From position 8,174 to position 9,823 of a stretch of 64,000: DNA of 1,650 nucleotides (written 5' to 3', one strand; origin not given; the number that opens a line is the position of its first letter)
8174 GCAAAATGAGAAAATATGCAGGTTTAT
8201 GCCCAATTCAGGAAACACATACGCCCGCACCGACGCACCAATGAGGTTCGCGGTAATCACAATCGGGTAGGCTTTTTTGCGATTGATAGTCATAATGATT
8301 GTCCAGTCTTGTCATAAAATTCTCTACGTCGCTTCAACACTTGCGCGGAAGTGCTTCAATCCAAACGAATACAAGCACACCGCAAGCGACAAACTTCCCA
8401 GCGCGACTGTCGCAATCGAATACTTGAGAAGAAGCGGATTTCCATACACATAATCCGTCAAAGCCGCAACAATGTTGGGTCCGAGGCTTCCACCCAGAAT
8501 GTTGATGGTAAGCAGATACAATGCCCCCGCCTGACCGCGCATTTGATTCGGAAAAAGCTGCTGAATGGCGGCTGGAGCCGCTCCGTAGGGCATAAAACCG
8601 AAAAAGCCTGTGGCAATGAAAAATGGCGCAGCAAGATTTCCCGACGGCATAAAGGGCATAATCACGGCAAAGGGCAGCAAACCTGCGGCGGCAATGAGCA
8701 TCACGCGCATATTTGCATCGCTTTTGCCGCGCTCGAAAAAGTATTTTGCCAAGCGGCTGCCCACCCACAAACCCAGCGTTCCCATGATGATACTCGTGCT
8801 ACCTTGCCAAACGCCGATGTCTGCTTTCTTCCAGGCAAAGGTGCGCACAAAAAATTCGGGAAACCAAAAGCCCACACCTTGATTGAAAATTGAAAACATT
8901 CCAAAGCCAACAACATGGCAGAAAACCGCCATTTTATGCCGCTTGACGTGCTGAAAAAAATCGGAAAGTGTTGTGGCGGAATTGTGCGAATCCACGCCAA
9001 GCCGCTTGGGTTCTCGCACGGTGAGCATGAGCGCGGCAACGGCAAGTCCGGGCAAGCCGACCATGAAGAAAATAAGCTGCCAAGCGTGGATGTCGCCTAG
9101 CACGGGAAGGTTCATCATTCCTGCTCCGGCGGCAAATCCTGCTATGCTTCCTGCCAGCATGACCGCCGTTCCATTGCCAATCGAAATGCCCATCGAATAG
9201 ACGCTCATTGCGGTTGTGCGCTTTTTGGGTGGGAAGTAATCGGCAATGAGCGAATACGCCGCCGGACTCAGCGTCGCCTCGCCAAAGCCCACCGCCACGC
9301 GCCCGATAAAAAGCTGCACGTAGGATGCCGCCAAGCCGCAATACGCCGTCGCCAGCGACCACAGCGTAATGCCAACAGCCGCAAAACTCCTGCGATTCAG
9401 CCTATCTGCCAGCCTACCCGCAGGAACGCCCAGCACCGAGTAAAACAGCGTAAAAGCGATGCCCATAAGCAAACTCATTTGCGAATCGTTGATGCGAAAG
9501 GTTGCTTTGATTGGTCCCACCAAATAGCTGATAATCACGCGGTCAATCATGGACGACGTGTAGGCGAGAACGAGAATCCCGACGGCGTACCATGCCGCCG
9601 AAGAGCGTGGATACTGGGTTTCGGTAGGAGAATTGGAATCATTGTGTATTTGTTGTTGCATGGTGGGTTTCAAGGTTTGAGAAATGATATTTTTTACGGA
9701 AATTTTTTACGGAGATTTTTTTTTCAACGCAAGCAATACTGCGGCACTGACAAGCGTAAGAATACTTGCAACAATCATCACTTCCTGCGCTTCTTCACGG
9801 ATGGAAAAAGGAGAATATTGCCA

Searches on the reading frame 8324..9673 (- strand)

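Call 16: search_protein_families(library=pfam, proteins=[window:8324-9673:-], max_evalue=0.00001)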
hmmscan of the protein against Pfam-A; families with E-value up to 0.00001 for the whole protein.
window:8324-9673:- (449 aa): 2 families
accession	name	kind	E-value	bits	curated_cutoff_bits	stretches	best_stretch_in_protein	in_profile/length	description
PF07690.21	MFS_1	-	4e-45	154.7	33.4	1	34-399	1-347/347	Major Facilitator Superfamily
PF00083.30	Sugar_tr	-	5.6e-10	39.1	22.3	1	80-224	61-196/452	Sugar (and other) transporter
